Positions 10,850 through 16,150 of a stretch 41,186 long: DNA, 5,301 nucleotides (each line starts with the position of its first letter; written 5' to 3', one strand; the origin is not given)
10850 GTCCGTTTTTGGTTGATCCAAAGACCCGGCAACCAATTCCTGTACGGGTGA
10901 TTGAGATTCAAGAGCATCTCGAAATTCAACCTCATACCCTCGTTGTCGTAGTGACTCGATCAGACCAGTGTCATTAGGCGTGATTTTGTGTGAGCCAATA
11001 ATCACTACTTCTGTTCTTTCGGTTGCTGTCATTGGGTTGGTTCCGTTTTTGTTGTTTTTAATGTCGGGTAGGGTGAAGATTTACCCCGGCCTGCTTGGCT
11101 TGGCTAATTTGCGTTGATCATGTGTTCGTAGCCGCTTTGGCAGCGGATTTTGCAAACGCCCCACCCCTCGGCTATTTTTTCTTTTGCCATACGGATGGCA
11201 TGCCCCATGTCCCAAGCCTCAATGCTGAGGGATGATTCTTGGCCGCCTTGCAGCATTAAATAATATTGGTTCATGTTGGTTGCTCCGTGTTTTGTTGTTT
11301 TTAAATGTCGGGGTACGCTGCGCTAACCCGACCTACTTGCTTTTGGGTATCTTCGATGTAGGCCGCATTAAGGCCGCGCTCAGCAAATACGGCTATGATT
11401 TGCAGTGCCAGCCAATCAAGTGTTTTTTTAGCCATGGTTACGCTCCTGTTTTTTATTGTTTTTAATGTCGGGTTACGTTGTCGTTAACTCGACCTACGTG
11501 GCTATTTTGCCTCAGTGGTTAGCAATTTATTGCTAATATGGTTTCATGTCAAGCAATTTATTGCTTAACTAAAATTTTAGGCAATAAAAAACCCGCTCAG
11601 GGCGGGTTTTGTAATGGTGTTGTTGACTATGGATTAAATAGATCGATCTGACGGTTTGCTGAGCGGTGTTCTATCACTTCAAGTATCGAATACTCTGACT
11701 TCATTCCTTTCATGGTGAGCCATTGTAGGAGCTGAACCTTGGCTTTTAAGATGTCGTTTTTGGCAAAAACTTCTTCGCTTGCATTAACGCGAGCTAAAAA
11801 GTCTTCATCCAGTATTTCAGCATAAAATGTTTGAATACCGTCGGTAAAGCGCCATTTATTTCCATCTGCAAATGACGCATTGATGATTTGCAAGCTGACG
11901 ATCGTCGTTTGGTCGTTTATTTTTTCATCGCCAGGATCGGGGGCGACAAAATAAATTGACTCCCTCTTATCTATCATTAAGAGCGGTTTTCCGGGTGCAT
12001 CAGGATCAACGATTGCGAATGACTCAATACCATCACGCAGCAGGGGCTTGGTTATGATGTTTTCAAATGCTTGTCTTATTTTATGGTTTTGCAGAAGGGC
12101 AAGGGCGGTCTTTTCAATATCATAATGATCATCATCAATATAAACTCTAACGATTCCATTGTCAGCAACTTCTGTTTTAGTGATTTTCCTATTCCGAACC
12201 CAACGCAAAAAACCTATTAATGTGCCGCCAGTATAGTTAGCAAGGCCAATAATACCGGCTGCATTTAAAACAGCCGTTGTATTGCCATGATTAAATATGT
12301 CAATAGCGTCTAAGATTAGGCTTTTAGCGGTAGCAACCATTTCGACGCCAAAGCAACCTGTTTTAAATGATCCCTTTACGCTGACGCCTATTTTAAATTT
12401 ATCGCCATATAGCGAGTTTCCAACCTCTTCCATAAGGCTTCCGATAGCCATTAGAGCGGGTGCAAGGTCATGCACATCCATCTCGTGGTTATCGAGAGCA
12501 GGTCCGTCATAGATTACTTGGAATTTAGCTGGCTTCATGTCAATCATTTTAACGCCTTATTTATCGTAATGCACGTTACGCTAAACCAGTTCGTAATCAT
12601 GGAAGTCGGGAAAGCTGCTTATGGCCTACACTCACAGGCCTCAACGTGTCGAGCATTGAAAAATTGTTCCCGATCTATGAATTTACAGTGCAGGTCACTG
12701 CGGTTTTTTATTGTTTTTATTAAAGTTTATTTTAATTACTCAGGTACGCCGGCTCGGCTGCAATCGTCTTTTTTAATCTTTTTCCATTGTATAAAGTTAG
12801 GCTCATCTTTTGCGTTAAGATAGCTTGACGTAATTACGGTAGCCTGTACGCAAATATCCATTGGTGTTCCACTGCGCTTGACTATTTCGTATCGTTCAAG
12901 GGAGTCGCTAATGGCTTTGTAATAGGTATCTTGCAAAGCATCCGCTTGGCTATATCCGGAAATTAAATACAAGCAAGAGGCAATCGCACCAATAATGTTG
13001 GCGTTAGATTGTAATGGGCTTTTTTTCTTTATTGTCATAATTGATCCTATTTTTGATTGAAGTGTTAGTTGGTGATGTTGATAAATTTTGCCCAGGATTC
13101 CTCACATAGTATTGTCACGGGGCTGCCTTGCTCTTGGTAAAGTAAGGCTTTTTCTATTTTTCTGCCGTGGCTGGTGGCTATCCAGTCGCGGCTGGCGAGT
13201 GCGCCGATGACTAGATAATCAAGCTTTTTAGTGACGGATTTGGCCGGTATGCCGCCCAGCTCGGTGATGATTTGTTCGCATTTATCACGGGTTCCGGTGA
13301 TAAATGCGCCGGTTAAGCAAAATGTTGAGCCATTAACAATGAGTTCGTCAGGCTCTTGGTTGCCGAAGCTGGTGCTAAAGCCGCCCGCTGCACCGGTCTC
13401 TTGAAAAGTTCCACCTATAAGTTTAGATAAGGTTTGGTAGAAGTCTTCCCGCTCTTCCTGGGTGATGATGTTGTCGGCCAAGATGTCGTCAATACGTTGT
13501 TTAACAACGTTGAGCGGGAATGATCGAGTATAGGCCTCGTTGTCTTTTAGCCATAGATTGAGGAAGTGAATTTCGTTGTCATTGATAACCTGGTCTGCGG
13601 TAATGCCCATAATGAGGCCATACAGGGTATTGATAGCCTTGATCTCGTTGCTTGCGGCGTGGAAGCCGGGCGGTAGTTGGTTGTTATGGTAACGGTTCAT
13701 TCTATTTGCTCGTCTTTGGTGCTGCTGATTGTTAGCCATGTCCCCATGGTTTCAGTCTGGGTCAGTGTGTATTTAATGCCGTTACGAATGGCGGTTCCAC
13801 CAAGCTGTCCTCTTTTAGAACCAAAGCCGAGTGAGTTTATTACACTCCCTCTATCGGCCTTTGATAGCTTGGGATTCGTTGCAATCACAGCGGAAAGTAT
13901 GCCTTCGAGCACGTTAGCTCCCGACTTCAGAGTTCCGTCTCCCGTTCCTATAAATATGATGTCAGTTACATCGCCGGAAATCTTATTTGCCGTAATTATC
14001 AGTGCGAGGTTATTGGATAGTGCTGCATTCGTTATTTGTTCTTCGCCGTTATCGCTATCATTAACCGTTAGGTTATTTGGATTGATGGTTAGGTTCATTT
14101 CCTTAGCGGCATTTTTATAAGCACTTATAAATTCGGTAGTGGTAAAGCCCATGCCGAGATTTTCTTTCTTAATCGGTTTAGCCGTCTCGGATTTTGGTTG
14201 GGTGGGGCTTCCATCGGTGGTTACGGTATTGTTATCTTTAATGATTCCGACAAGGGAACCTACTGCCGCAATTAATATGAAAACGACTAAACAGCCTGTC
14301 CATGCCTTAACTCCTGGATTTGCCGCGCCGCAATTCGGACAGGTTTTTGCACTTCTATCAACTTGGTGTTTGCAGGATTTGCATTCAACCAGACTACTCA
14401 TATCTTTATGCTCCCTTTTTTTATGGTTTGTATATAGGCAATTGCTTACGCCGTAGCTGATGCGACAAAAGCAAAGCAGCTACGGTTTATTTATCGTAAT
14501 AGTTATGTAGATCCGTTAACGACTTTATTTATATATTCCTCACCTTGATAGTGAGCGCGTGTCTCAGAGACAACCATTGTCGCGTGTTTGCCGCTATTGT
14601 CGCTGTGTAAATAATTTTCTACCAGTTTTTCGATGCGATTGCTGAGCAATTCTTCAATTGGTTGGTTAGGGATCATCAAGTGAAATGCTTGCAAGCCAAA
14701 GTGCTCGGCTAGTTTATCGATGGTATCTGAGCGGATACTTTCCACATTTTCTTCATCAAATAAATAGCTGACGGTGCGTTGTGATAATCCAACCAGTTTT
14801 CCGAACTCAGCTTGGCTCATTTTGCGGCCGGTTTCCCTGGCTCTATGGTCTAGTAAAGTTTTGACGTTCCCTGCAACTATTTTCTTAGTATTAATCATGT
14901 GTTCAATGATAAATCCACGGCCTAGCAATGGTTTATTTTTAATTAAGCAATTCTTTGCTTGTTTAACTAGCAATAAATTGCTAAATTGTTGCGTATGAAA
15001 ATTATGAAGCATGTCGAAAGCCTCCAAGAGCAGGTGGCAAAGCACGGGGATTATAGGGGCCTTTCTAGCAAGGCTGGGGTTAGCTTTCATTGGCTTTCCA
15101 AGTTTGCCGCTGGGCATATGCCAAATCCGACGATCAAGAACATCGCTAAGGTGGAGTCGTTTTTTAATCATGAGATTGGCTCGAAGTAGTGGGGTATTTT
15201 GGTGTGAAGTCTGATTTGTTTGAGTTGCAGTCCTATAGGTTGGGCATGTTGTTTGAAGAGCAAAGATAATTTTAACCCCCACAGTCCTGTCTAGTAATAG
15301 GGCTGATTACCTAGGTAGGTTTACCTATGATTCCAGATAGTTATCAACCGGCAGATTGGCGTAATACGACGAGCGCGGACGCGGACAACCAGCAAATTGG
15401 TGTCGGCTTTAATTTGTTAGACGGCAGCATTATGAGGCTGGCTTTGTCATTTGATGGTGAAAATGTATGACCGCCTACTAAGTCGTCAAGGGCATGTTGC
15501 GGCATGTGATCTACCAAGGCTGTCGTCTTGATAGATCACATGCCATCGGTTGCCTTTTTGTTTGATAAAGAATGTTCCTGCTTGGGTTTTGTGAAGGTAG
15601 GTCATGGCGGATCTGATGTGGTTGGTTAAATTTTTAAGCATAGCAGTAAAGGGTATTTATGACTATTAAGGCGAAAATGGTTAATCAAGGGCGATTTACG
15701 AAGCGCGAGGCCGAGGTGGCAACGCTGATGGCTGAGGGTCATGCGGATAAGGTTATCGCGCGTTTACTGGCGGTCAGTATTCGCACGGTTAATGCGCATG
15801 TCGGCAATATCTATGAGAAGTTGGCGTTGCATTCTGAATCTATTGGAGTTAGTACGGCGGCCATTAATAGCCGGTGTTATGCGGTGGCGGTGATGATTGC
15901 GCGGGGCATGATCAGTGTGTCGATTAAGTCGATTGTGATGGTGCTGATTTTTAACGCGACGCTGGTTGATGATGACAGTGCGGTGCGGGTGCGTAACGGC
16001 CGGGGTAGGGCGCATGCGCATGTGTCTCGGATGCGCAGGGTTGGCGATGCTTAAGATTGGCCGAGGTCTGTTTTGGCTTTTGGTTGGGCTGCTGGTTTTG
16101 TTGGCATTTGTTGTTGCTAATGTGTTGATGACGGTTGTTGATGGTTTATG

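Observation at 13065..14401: Translationally coupled pair: membrane zinc-ribbon sensor-like protein + cytoplasmic TerB-like/BRCT protein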

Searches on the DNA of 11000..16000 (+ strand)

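Call 8: search_dna_similar(query=window:11000-16000:+, collection=phages, mode=near)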
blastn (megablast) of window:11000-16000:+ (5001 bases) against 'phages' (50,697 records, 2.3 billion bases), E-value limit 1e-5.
No match.
